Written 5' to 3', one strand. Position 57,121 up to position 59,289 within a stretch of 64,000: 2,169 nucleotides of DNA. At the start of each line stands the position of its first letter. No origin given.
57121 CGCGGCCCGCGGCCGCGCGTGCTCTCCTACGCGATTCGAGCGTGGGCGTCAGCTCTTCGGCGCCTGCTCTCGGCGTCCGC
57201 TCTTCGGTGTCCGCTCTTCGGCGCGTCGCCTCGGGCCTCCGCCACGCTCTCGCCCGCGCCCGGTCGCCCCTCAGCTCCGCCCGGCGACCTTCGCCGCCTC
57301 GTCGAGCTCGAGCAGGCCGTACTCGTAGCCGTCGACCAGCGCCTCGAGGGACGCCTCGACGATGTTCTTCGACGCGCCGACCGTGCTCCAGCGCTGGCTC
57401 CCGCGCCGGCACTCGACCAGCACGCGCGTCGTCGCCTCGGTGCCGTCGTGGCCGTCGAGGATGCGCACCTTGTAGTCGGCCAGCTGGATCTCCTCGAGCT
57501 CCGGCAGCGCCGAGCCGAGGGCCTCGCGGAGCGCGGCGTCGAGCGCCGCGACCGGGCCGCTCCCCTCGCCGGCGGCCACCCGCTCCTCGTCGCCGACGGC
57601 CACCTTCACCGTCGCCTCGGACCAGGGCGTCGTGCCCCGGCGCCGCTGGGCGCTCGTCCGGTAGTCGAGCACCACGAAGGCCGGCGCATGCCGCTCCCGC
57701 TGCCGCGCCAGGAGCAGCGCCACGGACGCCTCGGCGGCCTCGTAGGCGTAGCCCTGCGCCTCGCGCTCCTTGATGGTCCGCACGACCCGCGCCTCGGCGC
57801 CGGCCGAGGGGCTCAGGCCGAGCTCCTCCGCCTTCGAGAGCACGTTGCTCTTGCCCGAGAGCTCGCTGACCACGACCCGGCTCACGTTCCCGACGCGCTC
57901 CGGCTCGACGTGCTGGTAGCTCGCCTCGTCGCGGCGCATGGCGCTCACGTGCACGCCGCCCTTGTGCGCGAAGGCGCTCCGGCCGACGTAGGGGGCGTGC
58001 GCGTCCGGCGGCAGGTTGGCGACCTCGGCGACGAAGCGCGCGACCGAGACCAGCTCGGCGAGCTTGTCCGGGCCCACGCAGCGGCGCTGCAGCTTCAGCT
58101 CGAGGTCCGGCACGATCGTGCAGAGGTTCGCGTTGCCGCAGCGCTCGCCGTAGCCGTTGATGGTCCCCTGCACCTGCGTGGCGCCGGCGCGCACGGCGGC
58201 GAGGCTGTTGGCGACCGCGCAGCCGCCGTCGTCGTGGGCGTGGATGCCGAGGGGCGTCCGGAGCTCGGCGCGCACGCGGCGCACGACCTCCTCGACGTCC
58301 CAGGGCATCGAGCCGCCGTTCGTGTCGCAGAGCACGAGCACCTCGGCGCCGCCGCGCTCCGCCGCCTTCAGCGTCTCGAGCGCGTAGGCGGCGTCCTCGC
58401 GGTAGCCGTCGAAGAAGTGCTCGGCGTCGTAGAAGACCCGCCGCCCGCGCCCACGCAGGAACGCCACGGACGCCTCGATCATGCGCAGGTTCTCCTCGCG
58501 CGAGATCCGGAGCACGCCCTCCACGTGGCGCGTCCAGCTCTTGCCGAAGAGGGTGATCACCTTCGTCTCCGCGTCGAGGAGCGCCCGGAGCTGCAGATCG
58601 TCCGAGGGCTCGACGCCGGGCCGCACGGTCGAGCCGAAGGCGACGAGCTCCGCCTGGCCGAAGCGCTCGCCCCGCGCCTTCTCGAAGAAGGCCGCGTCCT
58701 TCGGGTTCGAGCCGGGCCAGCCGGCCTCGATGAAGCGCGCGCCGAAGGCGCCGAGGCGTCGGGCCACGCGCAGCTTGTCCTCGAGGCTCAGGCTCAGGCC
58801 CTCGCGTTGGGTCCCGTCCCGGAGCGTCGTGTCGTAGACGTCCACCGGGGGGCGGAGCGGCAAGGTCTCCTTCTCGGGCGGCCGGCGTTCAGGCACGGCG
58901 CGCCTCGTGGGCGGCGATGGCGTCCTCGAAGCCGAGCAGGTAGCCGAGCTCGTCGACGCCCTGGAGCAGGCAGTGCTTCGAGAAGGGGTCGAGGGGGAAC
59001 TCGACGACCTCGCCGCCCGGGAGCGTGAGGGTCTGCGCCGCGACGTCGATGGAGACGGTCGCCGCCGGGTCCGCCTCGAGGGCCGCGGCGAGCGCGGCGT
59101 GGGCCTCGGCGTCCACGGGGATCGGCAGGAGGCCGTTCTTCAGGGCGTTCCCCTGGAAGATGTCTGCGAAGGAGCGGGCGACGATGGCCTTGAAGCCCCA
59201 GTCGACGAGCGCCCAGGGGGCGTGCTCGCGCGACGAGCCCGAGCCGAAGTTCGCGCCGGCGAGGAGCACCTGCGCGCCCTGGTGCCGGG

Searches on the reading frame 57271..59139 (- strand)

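Call 93: search_protein_families(library=pfam, proteins=[window:57271-59139:-], max_evalue=0.0001)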
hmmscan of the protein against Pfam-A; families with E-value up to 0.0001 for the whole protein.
window:57271-59139:- (622 aa): 3 families
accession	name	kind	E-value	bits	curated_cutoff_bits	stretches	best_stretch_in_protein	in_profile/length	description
PF00682.25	HMGL-like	-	1.1e-44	153.3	29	1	100-350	3-243/260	HMGL-like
PF08502.15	LeuA_dimer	-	1.5e-25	90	24.9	1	469-607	3-129/131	LeuA allosteric (dimerisation) domain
PF22617.1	HCS_D2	-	4.5e-13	49.8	27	1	385-459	2-77/82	Homocitrate synthase post-HMGL domain-like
